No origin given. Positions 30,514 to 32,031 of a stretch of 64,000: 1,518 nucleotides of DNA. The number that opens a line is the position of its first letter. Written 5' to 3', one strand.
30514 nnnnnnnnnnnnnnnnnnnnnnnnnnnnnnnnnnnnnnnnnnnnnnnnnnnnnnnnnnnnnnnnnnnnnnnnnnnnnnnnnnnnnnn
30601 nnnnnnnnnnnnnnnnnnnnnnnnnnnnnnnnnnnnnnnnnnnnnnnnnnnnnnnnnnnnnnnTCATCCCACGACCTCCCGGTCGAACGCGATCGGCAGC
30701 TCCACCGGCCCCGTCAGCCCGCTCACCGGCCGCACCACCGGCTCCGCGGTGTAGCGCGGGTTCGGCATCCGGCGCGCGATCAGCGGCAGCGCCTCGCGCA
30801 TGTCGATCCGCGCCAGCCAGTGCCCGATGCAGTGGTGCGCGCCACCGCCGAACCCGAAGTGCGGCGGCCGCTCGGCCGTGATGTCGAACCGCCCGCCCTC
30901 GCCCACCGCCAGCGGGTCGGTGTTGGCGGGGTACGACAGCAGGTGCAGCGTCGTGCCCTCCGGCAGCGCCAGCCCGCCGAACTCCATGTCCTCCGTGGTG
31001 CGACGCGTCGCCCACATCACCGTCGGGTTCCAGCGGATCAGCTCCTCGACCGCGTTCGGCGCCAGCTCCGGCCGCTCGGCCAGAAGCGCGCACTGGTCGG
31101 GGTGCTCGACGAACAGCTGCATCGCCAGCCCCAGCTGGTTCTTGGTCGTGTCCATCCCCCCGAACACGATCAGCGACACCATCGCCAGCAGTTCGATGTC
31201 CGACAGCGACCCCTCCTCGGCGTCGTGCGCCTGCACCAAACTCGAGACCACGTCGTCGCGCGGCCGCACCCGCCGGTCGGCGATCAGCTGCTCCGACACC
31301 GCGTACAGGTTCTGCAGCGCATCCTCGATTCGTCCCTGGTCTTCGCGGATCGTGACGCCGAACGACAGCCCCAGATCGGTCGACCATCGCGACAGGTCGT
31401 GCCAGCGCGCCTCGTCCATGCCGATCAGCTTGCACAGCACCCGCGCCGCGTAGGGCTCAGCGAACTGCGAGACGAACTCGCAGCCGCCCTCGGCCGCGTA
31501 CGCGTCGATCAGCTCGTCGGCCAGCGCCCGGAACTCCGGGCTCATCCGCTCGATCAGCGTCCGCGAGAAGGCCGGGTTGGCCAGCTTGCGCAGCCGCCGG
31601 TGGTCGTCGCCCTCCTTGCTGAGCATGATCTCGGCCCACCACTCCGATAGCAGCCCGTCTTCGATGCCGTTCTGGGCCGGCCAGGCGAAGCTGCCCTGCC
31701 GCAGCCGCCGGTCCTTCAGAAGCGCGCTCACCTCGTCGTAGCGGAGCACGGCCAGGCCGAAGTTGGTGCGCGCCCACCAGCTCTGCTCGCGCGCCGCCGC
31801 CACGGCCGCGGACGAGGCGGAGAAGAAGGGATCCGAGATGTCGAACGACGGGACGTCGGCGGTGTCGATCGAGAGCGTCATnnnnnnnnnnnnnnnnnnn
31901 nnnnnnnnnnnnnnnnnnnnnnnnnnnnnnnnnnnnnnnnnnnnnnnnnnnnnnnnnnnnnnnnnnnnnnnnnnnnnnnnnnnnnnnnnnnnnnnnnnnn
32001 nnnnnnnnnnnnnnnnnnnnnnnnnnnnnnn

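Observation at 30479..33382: MttB paralog 2 co-operonic with a cytochrome P450 and its ferredoxin, under a shared IclR-type palindrome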

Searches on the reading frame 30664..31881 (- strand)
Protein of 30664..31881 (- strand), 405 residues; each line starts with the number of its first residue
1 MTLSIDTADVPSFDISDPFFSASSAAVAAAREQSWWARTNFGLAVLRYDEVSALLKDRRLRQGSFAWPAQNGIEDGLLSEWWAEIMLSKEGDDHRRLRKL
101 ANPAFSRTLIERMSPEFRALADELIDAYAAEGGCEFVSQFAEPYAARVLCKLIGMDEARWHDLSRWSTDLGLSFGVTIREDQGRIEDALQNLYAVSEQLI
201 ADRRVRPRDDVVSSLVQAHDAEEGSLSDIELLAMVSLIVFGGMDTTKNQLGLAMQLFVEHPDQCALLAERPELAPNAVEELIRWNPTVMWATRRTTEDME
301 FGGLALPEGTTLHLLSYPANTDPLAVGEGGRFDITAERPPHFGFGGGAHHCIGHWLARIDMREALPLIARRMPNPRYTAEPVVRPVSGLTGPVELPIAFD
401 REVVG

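Call 5: search_protein_families(library=pfam, proteins=[window:30664-31881:-])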
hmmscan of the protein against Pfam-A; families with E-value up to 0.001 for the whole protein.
window:30664-31881:- (405 aa): 1 family
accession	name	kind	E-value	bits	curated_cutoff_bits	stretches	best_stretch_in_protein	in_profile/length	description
PF00067.27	p450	-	5.4e-17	62.2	22.8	1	184-368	215-428/462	Cytochrome P450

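Call 6: search_protein_families(library=ncbifam, proteins=[window:30664-31881:-])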
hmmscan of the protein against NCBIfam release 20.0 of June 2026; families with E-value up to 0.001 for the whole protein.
window:30664-31881:- (405 aa): 9 families
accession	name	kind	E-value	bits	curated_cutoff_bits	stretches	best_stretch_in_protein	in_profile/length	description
NF045816.1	PentlenlactSyn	equivalog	7.3e-45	153.3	700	1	44-378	40-372/396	pentalenolactone synthase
TIGR04538.1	P450_cycloAA_1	subfamily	2.1e-33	115.7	500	1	44-400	34-395/395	cytochrome P450, cyclodipeptide synthase-associated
TIGR04515.1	P450_rel_GT_act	subfamily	1.2e-31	110.4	343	1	52-396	63-384/386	P450-derived glycosyltransferase activator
NF041177.1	Cyp119_Thmprot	equivalog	6.5e-28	97.5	680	1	86-372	68-340/368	cytochrome P450 Cyp119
NF041802.1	P450_SolI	exception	6.5e-26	90.8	850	1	90-371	113-394/424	solanimycin biosynthesis cytochrome P450 SolI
TIGR04458.1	CYP450_TxtE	equivalog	1.8e-22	79.5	500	1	27-382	19-385/403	4-nitrotryptophan synthase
NF045812.1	PentlenOxigase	equivalog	1.2e-14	54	800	1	184-386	193-422/444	pentalenene oxygenase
NF051859.1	AlbFlvMonOxTrpSyn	equivalog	5.4e-14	51.6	700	1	89-333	103-379/457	bifunctional albaflavenone monooxygenase/terpene synthase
NF050147.1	aminopyruv_ApyO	equivalog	2.6e-09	36.2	525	1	86-371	80-392/444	RiPP biosynthesis cytochrome P450 ApyO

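Call 7: find_homologous_proteins(query=window:30664-31881:-, max_evalue=1e-30)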
Query window:30664-31881:- (405 aa): 2048 proteins with E <= 1e-30 among 8000 candidates; the best 120 are listed.
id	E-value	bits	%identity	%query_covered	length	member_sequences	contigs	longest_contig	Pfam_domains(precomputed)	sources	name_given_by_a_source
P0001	1.4e-263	892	98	99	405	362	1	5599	PF00067.28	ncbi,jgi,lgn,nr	ncbi:MAG TPA: cytochrome P450 [Gaiellales bacterium]|jgi:cytochrome P450|nr:cytochrome P450 [Gaiella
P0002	3.6e-229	779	85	100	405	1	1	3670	PF00067.28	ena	-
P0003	8.1e-229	778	86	98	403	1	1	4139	PF00067.28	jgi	jgi:cytochrome P450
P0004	9.8e-229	777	85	100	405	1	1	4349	PF00067.28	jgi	-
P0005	1.3e-228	777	85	100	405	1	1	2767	PF00067.28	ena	-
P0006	1.5e-228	777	85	100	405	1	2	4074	PF00067.28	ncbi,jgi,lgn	jgi:cytochrome P450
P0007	3.9e-228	775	84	100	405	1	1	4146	PF00067.28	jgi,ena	-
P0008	4.4e-228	775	84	100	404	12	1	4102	PF00067.28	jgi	jgi:cytochrome P450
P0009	4.6e-228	775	85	100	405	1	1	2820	PF00067.28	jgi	-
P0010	5.3e-228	775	84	100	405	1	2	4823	PF00067.28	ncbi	-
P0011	5.6e-228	775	84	100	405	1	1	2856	PF00067.28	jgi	jgi:cytochrome P450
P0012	6.4e-228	775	85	100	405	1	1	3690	PF00067.28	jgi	jgi:cytochrome P450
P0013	1.6e-227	773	84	100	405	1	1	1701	PF00067.28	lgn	-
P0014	2.1e-227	773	84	100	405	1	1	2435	PF00067.28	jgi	jgi:cytochrome P450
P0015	2.4e-227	773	84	100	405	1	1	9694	PF00067.28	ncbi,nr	ncbi:MAG TPA: cytochrome P450 [Gaiellales bacterium]|nr:cytochrome P450 [Gaiellales bacterium]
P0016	2.6e-227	773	84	100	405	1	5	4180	PF00067.28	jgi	jgi:cytochrome P450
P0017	3.0e-227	772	84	100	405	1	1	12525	PF00067.28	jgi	jgi:cytochrome P450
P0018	3.2e-227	772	84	100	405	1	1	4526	PF00067.28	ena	-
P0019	3.6e-227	772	84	100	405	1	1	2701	PF00067.28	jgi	-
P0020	4.0e-227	772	84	100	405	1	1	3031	PF00067.28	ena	-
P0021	4.5e-227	772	84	100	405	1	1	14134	PF00067.28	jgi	jgi:cytochrome P450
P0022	5.0e-227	772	84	100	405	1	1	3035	PF00067.28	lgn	-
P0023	6.7e-227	771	84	100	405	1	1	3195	PF00067.28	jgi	jgi:cytochrome P450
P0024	7.4e-227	771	84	100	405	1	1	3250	PF00067.28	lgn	-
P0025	8.5e-227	771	88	99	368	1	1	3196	PF00067.28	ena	-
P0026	9.3e-227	771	84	100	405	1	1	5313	PF00067.28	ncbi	-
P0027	1.0e-226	771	84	100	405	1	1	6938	PF00067.28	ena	-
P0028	1.2e-226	770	84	100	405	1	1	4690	PF00067.28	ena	-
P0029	1.2e-226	770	84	99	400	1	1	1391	PF00067.28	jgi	jgi:cytochrome P450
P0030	1.6e-226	770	84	100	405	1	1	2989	PF00067.28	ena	-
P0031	1.7e-226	770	84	100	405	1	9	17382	PF00067.28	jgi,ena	jgi:cytochrome P450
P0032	1.7e-226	770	84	99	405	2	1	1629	PF00067.28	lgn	-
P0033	2.2e-226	770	84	100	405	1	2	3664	PF00067.28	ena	-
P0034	2.5e-226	769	84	100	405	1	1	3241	PF00067.28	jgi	jgi:cytochrome P450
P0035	3.2e-226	769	83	100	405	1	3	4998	PF00067.28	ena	-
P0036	3.9e-226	769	84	100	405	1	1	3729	PF00067.28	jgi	jgi:cytochrome P450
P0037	4.0e-226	769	84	100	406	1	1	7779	PF00067.28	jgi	jgi:cytochrome P450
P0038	4.8e-226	768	84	100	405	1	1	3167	PF00067.28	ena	-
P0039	6.0e-226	768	84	100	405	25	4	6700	PF00067.28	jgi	jgi:cytochrome P450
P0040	6.9e-226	768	84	100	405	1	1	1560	PF00067.28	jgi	-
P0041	1.1e-225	767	84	100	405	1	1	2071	PF00067.28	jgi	jgi:cytochrome P450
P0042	1.5e-225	767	83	100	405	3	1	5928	PF00067.28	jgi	-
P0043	1.7e-225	767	84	100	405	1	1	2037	PF00067.28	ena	-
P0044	2.6e-225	766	84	100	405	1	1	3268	PF00067.28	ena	-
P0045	2.7e-225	766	84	100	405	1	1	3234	PF00067.28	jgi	jgi:cytochrome P450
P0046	3.1e-225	766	84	100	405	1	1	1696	PF00067.28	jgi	jgi:cytochrome P450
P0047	3.2e-225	766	82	100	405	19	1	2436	PF00067.28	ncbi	-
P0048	3.9e-225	765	83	100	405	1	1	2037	PF00067.28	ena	-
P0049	4.2e-225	765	83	100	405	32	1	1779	PF00067.28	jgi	jgi:cytochrome P450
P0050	4.3e-225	765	83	100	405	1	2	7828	PF00067.28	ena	-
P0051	4.3e-225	765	84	100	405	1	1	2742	PF00067.28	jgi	jgi:cytochrome P450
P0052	5.3e-225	765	84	100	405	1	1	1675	PF00067.28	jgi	jgi:cytochrome P450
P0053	6.7e-225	765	83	99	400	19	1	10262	PF00067.28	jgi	jgi:cytochrome P450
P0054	9.7e-225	764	83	100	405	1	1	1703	PF00067.28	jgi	jgi:cytochrome P450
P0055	9.7e-225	764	83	100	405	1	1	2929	PF00067.28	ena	-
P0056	1.5e-224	763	83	100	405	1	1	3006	PF00067.28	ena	-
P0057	1.7e-224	763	83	100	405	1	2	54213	PF00067.28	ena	-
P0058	5.0e-224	762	83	100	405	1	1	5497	PF00067.28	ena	-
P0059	6.9e-224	761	83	100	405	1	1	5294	PF00067.28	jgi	jgi:cytochrome P450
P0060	8.6e-224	761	83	100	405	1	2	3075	PF00067.28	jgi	jgi:cytochrome P450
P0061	1.1e-223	761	83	100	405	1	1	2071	PF00067.28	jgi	jgi:cytochrome P450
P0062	1.8e-223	760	82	100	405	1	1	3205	PF00067.28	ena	-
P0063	2.3e-223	760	82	100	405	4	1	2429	PF00067.28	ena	-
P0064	6.3e-223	758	82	100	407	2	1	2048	PF00067.28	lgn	-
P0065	6.5e-223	758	83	99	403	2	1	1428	PF00067.28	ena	-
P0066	3.1e-221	753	82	99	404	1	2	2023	PF00067.28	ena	-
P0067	5.2e-221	752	82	99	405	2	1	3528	PF00067.28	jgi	jgi:cytochrome P450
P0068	7.3e-220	748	82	99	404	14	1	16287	PF00067.28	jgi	jgi:cytochrome P450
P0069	2.2e-219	746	82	99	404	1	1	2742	PF00067.28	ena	-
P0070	2.4e-219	746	81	100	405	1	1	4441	PF00067.28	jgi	jgi:cytochrome P450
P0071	6.8e-219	745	82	99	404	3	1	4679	PF00067.28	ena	-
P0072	8.1e-219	745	81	99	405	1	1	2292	PF00067.28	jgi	jgi:cytochrome P450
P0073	1.1e-218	744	81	100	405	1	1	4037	PF00067.28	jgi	jgi:cytochrome P450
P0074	5.7e-218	742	81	99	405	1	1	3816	PF00067.28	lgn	-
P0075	1.6e-217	740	81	99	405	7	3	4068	PF00067.28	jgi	jgi:cytochrome P450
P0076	6.8e-217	738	80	100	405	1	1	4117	PF00067.28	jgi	jgi:cytochrome P450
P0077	6.8e-213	725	80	97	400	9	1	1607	PF00067.28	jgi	-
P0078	1.9e-212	724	79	99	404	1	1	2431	PF00067.28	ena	-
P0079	2.7e-210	717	81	100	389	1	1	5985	PF00067.28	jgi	jgi:cytochrome P450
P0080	1.5e-206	704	79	99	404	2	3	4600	PF00067.28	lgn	-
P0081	2.2e-206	704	85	89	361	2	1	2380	PF00067.28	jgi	jgi:cytochrome P450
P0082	2.9e-206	703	79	98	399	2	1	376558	PF00067.28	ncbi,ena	-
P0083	2.8e-203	693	78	97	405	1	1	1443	PF00067.28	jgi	jgi:cytochrome P450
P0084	1.1e-191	655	74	97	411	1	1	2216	PF00067.28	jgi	jgi:cytochrome P450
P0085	1.6e-187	642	71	97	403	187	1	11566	PF00067.28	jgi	jgi:cytochrome P450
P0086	1.5e-186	638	72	97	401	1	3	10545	PF00067.28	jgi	jgi:cytochrome P450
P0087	3.8e-186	637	71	97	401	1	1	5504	PF00067.28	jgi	-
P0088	4.8e-186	637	71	97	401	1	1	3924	PF00067.28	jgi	jgi:cytochrome P450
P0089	1.4e-185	635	71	97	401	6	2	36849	PF00067.28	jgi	jgi:cytochrome P450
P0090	2.7e-185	634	71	97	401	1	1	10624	PF00067.28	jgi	jgi:cytochrome P450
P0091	3.3e-184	631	71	97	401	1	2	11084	PF00067.28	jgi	jgi:cytochrome P450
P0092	4.9e-184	630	69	99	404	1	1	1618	PF00067.28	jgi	jgi:cytochrome P450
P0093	8.6e-184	629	70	97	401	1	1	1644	PF00067.28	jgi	jgi:cytochrome P450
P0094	1.0e-183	629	85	80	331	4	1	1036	PF00067.28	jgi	jgi:cytochrome P450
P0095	1.4e-183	629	70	99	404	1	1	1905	PF00067.28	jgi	jgi:cytochrome P450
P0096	2.2e-183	628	71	96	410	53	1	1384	PF00067.28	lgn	-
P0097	3.0e-183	627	71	97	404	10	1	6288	PF00067.28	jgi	jgi:cytochrome P450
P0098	6.0e-183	626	71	97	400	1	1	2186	PF00067.28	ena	-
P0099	2.5e-182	624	70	97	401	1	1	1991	PF00067.28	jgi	jgi:cytochrome P450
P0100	3.9e-182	624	70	97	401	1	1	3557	PF00067.28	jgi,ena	jgi:cytochrome P450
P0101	6.7e-182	623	71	97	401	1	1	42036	PF00067.28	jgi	jgi:cytochrome P450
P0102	1.4e-181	622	69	98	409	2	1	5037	PF00067.28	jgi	jgi:cytochrome P450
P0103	2.2e-181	621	70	97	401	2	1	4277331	PF00067.28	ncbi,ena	-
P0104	3.0e-181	621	70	97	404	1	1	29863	PF00067.28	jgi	jgi:cytochrome P450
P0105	3.9e-181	620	70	97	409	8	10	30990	PF00067.28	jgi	jgi:cytochrome P450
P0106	4.4e-181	620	70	97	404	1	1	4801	PF00067.28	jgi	jgi:cytochrome P450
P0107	5.0e-181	620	71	97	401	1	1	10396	PF00067.28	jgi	jgi:cytochrome P450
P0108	5.9e-181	620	70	97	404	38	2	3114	PF00067.28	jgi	jgi:cytochrome P450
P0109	7.9e-181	619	70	97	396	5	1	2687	PF00067.28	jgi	jgi:cytochrome P450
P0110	2.3e-180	618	86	79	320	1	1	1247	PF00067.28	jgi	jgi:cytochrome P450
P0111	1.4e-179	615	69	97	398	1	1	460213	PF00067.28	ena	-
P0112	1.8e-178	612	84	79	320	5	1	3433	PF00067.28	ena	-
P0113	6.0e-175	600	66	97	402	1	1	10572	PF00067.28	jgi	jgi:cytochrome P450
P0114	2.6e-174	598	67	98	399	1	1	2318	PF00067.28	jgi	jgi:cytochrome P450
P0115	2.2e-171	588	98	68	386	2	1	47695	PF00067.28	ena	-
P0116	1.0e-164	566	63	98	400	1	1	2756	PF00067.28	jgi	jgi:cytochrome P450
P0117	1.9e-163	562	84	72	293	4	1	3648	PF00067.28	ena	-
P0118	2.0e-160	552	61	97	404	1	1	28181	PF00067.28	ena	-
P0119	7.9e-154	531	60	97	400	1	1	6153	PF00067.28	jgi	jgi:cytochrome P450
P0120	9.2e-151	520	58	97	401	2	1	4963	PF00067.28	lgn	-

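Call 8: find_encoding_contigs(protein=P0103, flank=10000, max_places=3)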
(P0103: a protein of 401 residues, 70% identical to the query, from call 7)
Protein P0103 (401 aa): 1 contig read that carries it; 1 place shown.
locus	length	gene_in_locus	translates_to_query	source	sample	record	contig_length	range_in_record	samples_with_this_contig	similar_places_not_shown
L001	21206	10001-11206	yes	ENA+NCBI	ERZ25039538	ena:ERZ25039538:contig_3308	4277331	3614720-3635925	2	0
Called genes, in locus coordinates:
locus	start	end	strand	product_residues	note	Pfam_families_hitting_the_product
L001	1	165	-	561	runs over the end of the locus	PF00072:Response_reg, PF01946:Thi4 (faint), PF00890:FAD_binding_2 (weak), PF01266:DAO (weak), PF07992:Pyr_redox_2, PF12831:FAD_oxidored (weak), PF13738:Pyr_redox_3, PF00070:Pyr_redox, +2 more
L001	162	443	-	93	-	PF02148:zf-UBP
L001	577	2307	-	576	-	PF12729:4HB_MCP_1 (faint), PF00672:HAMP (weak), PF00015:MCPsignal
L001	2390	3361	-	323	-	PF00962:A_deaminase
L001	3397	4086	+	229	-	PF00702:Hydrolase, PF13419:HAD_2, PF13242:Hydrolase_like (weak)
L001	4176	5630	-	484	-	PF05221:AdoHcyase, PF00670:AdoHcyase_NAD, PF02826:2-Hacid_dh_C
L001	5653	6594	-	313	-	PF00294:PfkB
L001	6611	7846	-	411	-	PF00438:S-AdoMet_synt_N, PF02772:S-AdoMet_synt_M, PF02773:S-AdoMet_synt_C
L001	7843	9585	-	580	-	PF02574:S-methyl_trans, PF08242:Methyltransf_12 (faint), PF05175:MTS, PF06325:PrmA, PF13489:Methyltransf_23 (weak), PF13847:Methyltransf_31 (weak), PF08241:Methyltransf_11 (weak), PF13649:Methyltransf_25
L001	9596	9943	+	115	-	PF02311:AraC_binding (weak), PF07883:Cupin_2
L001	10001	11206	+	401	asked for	PF00067:p450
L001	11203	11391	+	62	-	PF13459:Fer4_15 (weak), PF13370:Fer4_13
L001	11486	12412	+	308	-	-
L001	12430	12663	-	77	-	PF12728:HTH_17, PF13411:MerR_1 (weak)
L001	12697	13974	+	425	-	PF00682:HMGL-like, PF22617:HCS_D2 (weak)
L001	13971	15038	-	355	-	PF00990:GGDEF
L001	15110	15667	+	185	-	PF01022:HTH_5 (weak), PF12802:MarR_2 (weak), PF12840:HTH_20, PF25212:HVO_A0114 (weak), PF13412:HTH_24 (weak)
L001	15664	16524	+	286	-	PF19569:START_2 (weak), PF08327:AHSA1, PF10604:Polyketide_cyc2 (weak), PF08327:AHSA1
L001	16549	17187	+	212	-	-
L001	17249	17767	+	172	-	-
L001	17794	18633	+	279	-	PF02634:FdhD-NarQ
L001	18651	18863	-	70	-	PF04879:Molybdop_Fe4S4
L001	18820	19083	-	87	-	PF12837:Fer4_6 (faint), PF13183:Fer4_8 (faint), PF13237:Fer4_10 (faint), PF22117:Fer4_Nqo3, PF12838:Fer4_7, PF13187:Fer4_9 (weak), PF13484:Fer4_16 (faint), PF00037:Fer4 (weak)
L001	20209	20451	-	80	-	PF01512:Complex1_51K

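Call 9: find_encoding_contigs(protein=P0082, flank=10000, max_places=3)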
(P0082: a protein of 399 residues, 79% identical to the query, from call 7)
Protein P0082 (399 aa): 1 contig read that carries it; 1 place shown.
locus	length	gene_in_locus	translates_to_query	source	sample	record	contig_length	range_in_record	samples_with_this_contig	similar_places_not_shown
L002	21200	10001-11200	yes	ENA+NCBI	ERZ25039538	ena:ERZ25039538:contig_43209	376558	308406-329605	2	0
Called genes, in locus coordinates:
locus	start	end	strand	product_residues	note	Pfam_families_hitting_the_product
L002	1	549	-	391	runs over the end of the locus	PF04542:Sigma70_r2, PF08281:Sigma70_r4_2, PF20239:DUF6596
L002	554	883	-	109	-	-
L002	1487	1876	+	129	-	PF13581:HATPase_c_2, PF02518:HATPase_c (weak)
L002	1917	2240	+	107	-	-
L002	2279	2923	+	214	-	PF06772:LtrA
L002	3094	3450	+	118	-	PF06772:LtrA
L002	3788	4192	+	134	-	-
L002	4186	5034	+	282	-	-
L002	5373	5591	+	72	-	PF03018:Dirigent (weak), PF06351:Allene_ox_cyc (weak)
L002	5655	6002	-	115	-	-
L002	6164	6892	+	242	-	PF04030:ALO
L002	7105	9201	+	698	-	PF05544:Pro_racemase, PF06224:AlkZ-like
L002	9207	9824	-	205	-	PF00392:GntR, PF02082:Rrf2 (weak), PF07729:FCD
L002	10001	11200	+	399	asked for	PF00067:p450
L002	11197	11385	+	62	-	PF06902:Fer4_19 (faint), PF13459:Fer4_15 (weak), PF13370:Fer4_13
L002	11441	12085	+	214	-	PF07883:Cupin_2 (weak)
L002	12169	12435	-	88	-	PF02597:ThiS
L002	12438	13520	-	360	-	PF15902:Sortilin-Vps10 (faint), PF02012:BNR (faint)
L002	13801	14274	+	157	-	PF00111:Fer2 (weak), PF01799:Fer2_2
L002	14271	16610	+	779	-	PF01315:Ald_Xan_dh_C, PF02738:MoCoBD_1, PF20256:MoCoBD_2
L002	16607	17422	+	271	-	PF00941:FAD_binding_5, PF03450:CO_deh_flav_C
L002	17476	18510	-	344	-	PF04371:PAD_porph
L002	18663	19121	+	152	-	PF00440:TetR_N (weak)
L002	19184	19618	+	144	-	PF00903:Glyoxalase, PF18029:Glyoxalase_6 (weak), PF13669:Glyoxalase_4 (faint)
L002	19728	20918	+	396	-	PF00817:IMS, PF11798:IMS_HHH (weak), PF21999:IMS_HHH_1 (weak), PF11799:IMS_C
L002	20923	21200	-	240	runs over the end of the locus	PF01738:DLH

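Call 10: find_encoding_contigs(protein=P0118, flank=10000, max_places=3)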
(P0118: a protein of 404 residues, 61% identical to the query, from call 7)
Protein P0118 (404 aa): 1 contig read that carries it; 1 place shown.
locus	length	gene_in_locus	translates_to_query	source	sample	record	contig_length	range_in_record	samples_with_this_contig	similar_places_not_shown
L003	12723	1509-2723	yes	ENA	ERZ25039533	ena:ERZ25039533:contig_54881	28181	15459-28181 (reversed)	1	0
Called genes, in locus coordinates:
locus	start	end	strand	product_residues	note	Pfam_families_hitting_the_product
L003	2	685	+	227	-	?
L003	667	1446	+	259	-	PF07722:Peptidase_C26, PF00117:GATase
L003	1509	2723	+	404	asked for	PF00067:p450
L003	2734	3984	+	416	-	PF01262:AlaDh_PNT_C (faint), PF01266:DAO (faint), PF07992:Pyr_redox_2, PF00070:Pyr_redox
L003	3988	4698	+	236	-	PF00497:SBP_bac_3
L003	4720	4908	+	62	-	PF13459:Fer4_15, PF13370:Fer4_13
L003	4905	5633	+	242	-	PF00106:adh_short, PF08659:KR, PF13561:adh_short_C2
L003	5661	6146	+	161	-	PF00202:Aminotran_3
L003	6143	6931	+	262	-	PF00202:Aminotran_3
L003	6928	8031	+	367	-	PF00202:Aminotran_3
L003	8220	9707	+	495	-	PF00171:Aldedh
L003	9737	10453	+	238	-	PF00378:ECH_1, PF16113:ECH_2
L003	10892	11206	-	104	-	-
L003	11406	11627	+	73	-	-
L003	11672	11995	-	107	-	-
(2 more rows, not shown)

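Call 11: find_encoding_contigs(protein=P0057, flank=10000, max_places=3)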
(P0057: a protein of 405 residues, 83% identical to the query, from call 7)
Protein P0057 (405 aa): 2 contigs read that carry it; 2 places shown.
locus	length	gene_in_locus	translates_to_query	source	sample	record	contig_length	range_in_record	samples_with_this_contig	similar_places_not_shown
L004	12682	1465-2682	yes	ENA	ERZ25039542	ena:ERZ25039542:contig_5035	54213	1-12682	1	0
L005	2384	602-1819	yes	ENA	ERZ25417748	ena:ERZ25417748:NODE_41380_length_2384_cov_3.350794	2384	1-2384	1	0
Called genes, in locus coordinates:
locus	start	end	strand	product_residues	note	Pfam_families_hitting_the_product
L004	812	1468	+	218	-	PF00120:Gln-synt_C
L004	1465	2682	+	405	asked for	PF00067:p450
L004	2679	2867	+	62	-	PF13459:Fer4_15 (weak), PF13370:Fer4_13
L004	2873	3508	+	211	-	PF00497:SBP_bac_3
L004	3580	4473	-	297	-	PF02574:S-methyl_trans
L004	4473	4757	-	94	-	PF13769:Virulence_fact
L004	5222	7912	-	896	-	PF00724:Oxidored_FMN, PF07992:Pyr_redox_2 (faint), PF13450:NAD_binding_8 (weak), PF22620:OYE-like_second_a-b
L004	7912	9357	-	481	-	PF06253:MTTB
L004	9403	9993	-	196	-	PF12146:Hydrolase_4 (faint), PF20408:Abhydrolase_11, PF12695:Abhydrolase_5 (weak)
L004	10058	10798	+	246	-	PF01904:DUF72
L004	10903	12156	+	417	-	-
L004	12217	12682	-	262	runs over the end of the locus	PF13668:Ferritin_2 (weak)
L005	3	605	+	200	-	?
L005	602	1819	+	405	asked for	PF00067:p450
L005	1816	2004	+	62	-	PF13459:Fer4_15 (weak), PF13370:Fer4_13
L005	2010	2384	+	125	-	?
